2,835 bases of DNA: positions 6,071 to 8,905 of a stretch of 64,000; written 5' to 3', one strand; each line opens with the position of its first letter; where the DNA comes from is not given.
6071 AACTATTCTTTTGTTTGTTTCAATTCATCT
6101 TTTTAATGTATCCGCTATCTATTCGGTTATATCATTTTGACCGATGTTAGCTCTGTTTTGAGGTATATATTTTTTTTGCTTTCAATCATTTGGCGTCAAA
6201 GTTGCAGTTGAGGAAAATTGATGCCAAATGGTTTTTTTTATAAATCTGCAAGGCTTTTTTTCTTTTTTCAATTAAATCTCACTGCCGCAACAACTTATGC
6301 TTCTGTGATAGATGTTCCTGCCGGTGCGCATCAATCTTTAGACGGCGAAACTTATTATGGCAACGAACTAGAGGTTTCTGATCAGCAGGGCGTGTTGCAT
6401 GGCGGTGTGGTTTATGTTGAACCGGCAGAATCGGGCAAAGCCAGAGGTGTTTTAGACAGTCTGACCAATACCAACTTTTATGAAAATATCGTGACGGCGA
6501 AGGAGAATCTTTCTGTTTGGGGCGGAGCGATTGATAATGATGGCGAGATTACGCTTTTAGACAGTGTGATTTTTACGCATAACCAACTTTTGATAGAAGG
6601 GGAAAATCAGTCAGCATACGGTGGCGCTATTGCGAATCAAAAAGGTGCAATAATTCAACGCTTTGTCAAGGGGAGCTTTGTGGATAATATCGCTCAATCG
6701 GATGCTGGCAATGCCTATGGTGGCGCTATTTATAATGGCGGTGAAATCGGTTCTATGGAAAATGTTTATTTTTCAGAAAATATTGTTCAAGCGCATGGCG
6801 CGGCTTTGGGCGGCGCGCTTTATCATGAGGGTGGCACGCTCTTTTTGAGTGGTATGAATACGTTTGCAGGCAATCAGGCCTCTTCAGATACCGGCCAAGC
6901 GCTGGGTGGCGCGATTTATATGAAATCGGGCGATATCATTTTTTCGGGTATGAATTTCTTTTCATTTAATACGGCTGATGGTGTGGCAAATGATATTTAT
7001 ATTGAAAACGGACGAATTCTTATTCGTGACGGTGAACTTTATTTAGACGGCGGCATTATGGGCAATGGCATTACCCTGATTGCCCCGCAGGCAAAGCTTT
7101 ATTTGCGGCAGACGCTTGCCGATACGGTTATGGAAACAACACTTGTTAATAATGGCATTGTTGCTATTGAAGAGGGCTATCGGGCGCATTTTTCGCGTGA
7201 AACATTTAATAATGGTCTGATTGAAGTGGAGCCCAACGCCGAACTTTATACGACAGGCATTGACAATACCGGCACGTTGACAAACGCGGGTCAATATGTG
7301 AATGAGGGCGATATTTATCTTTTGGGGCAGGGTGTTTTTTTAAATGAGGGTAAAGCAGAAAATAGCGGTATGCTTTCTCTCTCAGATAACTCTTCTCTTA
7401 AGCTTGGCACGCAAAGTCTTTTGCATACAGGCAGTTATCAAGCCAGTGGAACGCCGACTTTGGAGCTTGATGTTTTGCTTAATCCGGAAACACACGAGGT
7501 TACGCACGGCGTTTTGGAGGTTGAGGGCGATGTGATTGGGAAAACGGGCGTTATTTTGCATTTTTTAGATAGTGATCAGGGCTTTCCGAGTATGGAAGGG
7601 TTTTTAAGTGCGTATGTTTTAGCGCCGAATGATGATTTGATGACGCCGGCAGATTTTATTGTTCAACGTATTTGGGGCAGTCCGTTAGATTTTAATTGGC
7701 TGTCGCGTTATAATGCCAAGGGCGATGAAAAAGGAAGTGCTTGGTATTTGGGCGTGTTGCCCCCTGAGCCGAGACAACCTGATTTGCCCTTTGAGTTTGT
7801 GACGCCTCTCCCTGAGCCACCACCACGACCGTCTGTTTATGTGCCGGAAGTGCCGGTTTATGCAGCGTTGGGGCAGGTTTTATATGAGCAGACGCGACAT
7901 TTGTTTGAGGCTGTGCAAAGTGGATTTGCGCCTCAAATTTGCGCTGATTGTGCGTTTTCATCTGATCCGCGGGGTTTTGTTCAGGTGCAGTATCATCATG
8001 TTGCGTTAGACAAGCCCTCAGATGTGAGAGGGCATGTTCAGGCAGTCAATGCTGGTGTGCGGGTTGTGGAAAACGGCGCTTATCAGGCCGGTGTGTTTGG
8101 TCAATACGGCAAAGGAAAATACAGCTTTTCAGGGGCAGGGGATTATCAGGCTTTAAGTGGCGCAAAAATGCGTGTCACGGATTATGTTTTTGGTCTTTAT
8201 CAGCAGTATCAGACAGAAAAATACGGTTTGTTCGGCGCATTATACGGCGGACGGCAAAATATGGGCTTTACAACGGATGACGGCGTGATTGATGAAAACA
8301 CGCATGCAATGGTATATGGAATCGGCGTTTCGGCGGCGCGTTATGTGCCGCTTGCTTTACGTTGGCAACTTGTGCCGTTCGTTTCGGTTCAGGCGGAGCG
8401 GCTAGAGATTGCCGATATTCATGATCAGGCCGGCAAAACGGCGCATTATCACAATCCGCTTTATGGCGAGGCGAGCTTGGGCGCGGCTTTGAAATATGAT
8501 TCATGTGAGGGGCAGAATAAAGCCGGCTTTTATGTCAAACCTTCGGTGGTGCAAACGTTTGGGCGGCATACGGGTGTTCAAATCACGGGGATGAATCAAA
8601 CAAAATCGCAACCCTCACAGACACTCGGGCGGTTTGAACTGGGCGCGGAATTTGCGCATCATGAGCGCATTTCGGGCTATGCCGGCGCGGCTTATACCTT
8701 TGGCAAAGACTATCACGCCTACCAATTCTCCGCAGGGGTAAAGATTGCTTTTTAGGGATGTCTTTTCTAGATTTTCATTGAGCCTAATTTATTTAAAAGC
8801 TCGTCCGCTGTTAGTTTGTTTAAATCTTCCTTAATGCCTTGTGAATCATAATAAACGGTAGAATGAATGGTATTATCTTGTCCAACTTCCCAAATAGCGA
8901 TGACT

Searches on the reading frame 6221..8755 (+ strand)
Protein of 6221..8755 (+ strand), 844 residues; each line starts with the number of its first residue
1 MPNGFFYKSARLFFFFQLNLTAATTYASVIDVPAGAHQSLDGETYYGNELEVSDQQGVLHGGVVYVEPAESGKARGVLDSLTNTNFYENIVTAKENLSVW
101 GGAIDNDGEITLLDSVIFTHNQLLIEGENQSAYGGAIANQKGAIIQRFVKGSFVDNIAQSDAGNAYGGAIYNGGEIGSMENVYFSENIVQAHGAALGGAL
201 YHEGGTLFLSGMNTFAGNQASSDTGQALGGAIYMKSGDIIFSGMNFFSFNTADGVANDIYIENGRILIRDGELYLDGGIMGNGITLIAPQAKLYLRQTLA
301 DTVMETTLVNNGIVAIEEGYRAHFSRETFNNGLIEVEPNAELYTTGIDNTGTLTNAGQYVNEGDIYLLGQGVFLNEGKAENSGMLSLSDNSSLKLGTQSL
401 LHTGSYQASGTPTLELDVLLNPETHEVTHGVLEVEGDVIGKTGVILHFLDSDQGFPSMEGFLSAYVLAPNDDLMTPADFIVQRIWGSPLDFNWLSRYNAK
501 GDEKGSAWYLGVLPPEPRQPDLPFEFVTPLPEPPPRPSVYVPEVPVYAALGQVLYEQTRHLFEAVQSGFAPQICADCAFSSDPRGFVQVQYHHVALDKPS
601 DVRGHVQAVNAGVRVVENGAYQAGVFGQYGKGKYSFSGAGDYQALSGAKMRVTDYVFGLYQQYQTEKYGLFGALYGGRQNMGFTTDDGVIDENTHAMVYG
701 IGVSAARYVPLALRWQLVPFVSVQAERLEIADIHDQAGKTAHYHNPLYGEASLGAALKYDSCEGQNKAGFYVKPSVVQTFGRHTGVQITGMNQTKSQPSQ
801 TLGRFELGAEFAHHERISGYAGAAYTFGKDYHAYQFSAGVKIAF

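Call 6: search_protein_families(library=pfam, proteins=[window:6221-8755:+], max_evalue=0.01)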
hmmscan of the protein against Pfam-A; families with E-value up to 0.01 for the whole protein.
window:6221-8755:+ (844 aa): 2 families
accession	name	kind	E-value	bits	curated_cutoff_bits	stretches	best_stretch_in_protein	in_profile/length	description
PF03797.25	Autotransporter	-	4.6e-15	56.5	26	1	602-823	21-254/255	Autotransporter beta-domain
PF02415.23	Chlam_PMP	-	6.2e-06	26.4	20.6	0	214-233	3-17/19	Chlamydia polymorphic membrane protein (Chlamydia_PMP) repeat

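Call 10: find_homologous_proteins(query=window:6221-8755:+)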
Query window:6221-8755:+ (844 aa): 91 proteins with E <= 0.001 among 8000 candidates.
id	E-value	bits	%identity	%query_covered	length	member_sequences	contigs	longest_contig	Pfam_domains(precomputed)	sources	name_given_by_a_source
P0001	0.0e+0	1871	98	100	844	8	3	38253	PF03797.26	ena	-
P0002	2.5e-258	877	52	93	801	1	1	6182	-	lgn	-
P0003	4.0e-81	291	32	90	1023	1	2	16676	PF03797.26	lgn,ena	-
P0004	2.3e-80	289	30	90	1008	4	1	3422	PF03797.26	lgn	-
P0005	3.5e-74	268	28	89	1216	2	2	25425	PF03797.26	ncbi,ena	-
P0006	1.2e-73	267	28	90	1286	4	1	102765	PF03797.26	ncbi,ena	-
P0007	1.0e-70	257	29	89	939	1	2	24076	PF03797.26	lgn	-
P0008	4.0e-63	232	28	89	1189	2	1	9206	PF03797.26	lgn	-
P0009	4.2e-63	232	27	95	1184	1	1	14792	PF03797.26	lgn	-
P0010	8.8e-63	231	29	91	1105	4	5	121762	PF03797.26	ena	-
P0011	1.1e-50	191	28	93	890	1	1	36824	PF13505.13,PF03797.26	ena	-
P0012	1.0e-46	178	28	84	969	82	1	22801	PF03797.26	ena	-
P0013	8.2e-46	175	30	85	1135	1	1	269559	PF03797.26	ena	-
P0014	1.5e-45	174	30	85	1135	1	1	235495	PF03797.26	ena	-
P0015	6.7e-42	162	28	89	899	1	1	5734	PF03797.26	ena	-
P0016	1.2e-41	161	25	84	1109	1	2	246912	PF03797.26,PF21785.4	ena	-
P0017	8.3e-41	158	28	89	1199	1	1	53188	PF03797.26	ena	-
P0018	1.4e-40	157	28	89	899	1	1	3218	PF03797.26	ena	-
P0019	2.1e-40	157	26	96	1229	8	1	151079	PF03797.26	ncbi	-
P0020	8.7e-40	155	27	85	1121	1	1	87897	PF03797.26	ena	-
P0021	1.1e-39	154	27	91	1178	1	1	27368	PF03797.26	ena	-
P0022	1.3e-39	154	27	91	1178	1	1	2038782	PF03797.26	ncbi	-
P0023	1.6e-39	154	27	91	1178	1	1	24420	PF03797.26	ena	-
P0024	1.6e-39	154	27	91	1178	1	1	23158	PF03797.26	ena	-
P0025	2.2e-39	153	28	85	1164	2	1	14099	PF03797.26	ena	-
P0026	3.0e-39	153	27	91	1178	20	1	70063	PF03797.26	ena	-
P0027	8.2e-39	151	27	91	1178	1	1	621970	PF03797.26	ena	-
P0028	3.0e-38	149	27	85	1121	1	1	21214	PF03797.26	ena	-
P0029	6.1e-37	145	27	85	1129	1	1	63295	PF03797.26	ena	-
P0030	1.0e-35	141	27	89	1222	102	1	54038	PF03797.26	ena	-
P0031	4.5e-35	139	26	84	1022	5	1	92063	PF03797.26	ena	-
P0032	1.2e-33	134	27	85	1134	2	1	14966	PF03797.26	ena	-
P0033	3.2e-31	126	30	52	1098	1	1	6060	PF03797.26,PF16168.12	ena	-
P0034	1.8e-30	124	27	70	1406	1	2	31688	PF03797.26,PF16168.12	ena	-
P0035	7.5e-30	122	25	84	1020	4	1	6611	PF03797.26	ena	-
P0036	1.0e-29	121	26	83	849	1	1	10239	PF03797.26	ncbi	-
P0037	2.5e-26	110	26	57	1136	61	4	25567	PF03797.26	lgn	-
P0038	1.5e-25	107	24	93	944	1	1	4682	PF03797.26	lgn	-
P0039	1.8e-22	97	24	61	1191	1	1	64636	PF02415.24,PF03797.26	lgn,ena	-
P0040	4.3e-22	96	25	37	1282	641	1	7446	PF03797.26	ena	-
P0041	3.8e-19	86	25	37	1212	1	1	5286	PF03797.26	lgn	-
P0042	7.8e-18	82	30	23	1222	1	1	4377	PF03797.26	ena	-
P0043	1.4e-16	78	37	17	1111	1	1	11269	PF02415.24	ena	-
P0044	2.3e-16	77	31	33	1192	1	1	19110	PF02415.24,PF03797.26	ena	-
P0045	1.8e-15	74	30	18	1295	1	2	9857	PF02415.24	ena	-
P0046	4.0e-15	73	42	14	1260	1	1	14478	PF03797.26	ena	-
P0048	7.9e-14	69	35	22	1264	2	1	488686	PF03797.26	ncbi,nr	ncbi:MAG: autotransporter domain-containing protein [Alphaproteobacteria bacterium]|nr:autotransport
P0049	1.3e-13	68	33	17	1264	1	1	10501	PF02415.24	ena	-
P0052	6.7e-13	66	32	27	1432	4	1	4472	PF03797.26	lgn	-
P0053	1.0e-12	65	27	30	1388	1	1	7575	PF03797.26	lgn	-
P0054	1.1e-12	65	25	45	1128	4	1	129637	PF02415.24,PF03797.26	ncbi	-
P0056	1.0e-10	58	30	16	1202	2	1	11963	PF03797.26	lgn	-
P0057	1.0e-10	58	31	24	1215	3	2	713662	PF03797.26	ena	-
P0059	1.6e-9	54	30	26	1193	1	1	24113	PF03797.26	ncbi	-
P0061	6.3e-9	52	36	16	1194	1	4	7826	PF03797.26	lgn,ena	-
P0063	3.6e-8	50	35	24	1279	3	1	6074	PF02415.24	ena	-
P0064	6.9e-8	49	32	25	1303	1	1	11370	PF02415.24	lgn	-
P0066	1.5e-7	48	31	16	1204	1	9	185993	PF03797.26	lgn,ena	-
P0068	5.5e-7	46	36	16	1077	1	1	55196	PF03797.26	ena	-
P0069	7.0e-6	42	33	27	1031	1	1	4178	PF02415.24,PF03797.26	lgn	-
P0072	1.4e-5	41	34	16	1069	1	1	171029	PF03797.26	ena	-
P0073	1.6e-5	41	34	12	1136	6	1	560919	PF03797.26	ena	-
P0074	2.3e-5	41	38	14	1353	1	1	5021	PF02415.24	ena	-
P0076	3.1e-5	40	35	17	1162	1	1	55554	PF02415.24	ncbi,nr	ncbi:MAG: PEP-CTERM sorting domain-containing protein [Akkermansia sp.]|nr:PEP-CTERM sorting domain-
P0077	4.2e-5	40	34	13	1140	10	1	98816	PF03797.26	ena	-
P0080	6.2e-5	39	36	16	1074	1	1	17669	PF03797.26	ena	-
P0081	6.9e-5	39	34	21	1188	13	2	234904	PF03797.26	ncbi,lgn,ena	-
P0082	7.3e-5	39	31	28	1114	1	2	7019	PF02415.24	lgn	-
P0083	7.5e-5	39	35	16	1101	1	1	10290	PF03797.26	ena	-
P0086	1.7e-4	38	36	18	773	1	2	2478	PF02415.24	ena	-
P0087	3.5e-4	37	31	29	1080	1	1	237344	PF03797.26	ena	-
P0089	6.8e-4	36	32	18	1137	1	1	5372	PF03797.26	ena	-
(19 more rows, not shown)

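Call 12: list_cluster_members(proteins=[P0001, window:6221-8755:+, P0002])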
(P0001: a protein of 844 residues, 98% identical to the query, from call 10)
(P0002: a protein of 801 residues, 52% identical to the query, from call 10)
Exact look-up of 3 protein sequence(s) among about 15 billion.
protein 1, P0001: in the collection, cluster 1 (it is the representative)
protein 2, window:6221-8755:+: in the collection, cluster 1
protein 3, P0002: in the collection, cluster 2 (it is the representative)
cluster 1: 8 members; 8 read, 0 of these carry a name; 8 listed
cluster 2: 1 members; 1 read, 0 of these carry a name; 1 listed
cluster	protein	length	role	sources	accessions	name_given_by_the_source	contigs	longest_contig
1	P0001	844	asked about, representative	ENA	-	-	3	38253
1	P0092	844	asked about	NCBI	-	-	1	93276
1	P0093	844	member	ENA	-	-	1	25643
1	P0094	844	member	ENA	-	-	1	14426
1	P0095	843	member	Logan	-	-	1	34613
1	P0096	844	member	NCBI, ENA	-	-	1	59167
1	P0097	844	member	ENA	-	-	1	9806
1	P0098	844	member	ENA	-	-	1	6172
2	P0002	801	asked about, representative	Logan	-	-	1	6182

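Call 14: find_encoding_contigs(protein=P0001, flank=3000, max_places=6)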
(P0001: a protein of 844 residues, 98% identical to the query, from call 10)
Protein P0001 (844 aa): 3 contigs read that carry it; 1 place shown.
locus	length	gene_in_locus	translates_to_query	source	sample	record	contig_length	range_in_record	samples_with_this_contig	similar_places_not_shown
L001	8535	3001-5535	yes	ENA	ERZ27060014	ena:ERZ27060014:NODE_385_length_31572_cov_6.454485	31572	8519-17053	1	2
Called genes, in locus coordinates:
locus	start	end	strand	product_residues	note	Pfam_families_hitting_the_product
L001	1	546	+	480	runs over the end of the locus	PF02386:TrkH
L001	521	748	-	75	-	PF13467:RHH_4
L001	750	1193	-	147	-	PF04386:SspB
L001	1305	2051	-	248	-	PF13505:OMP_b-brl, PF01617:Surface_Ag_2, PF02462:Opacity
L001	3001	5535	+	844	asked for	PF03797:Autotransporter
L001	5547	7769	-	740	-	PF00270:DEAD (weak), PF04851:ResIII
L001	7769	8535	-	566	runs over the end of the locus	PF27727:UCP028340, PF01555:N6_N4_Mtase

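Call 15: find_encoding_contigs(protein=P0095, flank=3000, max_places=4)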
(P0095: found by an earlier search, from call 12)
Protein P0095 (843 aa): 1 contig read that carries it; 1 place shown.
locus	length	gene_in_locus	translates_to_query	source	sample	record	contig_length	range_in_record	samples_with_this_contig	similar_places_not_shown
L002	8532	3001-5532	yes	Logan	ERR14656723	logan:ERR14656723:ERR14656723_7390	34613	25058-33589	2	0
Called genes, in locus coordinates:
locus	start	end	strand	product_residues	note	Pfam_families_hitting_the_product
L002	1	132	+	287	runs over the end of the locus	-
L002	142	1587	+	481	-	PF02386:TrkH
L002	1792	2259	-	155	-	PF04386:SspB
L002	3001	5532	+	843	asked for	PF02415:Chlam_PMP (faint), PF03797:Autotransporter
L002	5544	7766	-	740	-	PF00270:DEAD (weak), PF04851:ResIII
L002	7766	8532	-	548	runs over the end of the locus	PF27727:UCP028340, PF01555:N6_N4_Mtase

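Call 16: find_encoding_contigs(protein=P0002, flank=3000, max_places=4)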
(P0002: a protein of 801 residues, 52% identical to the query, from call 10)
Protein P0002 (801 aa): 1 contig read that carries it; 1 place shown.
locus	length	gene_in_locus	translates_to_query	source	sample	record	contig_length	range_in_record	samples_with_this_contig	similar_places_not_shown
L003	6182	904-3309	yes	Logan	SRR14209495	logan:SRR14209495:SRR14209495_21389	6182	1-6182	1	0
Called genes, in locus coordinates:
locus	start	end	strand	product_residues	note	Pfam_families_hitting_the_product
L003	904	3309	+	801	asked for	-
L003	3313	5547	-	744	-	PF04851:ResIII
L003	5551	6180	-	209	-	?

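Call 17: find_encoding_contigs(protein=P0093, flank=3000, max_places=4)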
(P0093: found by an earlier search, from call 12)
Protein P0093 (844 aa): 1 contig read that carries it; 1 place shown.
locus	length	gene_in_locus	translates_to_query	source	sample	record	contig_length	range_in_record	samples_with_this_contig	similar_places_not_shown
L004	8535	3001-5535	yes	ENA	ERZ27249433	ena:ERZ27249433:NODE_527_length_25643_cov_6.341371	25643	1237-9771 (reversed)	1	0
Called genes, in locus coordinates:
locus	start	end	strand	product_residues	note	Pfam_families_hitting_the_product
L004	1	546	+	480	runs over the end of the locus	PF02386:TrkH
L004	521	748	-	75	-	PF13467:RHH_4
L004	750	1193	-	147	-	PF04386:SspB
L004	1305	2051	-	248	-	PF13505:OMP_b-brl, PF01617:Surface_Ag_2, PF02462:Opacity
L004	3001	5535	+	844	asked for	PF03797:Autotransporter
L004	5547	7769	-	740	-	PF00270:DEAD (weak), PF04851:ResIII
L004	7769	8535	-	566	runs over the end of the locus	PF27727:UCP028340, PF01555:N6_N4_Mtase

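Call 18: find_encoding_contigs(protein=P0094, flank=3000, max_places=4)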
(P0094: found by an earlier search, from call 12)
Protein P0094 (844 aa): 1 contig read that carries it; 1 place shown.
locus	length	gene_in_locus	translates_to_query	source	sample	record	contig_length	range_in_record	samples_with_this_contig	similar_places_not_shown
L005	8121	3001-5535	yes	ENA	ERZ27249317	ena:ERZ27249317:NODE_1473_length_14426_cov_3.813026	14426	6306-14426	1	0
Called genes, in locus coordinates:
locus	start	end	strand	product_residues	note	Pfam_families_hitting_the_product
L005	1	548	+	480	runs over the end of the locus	PF02386:TrkH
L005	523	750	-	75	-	PF13467:RHH_4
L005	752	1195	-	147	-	PF04386:SspB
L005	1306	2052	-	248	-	PF13505:OMP_b-brl, PF02462:Opacity, PF01617:Surface_Ag_2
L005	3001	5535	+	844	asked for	-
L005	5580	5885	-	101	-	-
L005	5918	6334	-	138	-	-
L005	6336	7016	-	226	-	-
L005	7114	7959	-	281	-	-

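Call 19: find_encoding_contigs(protein=P0096, flank=3000, max_places=4)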
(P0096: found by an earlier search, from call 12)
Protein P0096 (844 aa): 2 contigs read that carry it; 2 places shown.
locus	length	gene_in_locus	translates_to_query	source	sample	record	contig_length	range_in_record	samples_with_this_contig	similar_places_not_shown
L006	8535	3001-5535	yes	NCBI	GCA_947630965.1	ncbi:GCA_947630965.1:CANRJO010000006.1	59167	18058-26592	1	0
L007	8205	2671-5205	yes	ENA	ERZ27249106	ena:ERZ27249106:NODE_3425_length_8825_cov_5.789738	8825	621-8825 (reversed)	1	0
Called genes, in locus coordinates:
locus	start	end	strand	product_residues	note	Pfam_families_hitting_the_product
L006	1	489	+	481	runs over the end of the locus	PF02386:TrkH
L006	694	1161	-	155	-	PF04386:SspB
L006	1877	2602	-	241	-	-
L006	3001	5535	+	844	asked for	-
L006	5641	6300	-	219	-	-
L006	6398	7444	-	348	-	-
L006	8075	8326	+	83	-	-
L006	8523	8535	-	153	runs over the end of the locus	-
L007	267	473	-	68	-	PF13467:RHH_4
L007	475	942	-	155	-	PF04386:SspB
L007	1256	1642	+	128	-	-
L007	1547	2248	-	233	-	-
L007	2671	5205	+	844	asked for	-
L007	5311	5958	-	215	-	-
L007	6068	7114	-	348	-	-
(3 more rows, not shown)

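Call 20: find_encoding_contigs(protein=P0097, flank=3000, max_places=4)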
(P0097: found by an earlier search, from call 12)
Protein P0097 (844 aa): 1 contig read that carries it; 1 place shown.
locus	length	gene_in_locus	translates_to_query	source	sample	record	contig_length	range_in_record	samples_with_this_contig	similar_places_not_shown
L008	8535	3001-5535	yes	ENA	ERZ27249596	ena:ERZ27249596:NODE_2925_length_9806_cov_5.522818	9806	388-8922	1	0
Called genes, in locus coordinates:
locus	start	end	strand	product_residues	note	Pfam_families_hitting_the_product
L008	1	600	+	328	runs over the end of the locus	?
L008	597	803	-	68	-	PF13467:RHH_4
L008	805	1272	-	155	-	PF04386:SspB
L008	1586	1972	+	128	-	-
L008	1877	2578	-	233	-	-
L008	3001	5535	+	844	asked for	-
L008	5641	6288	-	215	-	-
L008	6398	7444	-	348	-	-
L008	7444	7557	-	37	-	-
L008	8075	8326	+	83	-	-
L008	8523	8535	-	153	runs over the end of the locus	-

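Call 21: find_encoding_contigs(protein=P0098, flank=3000, max_places=4)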
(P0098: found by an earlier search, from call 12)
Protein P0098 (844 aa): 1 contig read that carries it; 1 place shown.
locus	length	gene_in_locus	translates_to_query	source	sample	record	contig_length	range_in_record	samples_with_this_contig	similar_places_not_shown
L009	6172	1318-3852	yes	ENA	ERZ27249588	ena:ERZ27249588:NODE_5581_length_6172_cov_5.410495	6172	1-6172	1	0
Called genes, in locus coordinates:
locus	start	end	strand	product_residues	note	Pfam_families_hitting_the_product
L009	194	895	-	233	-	-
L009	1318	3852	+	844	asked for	-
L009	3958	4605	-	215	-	-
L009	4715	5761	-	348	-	-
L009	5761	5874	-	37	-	-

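Call 41: search_solved_structures(query=window:6221-8755:+, max_evalue=0.01)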
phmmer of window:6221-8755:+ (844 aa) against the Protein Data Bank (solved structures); distinct sequences matched with E-value up to 0.01: 0.
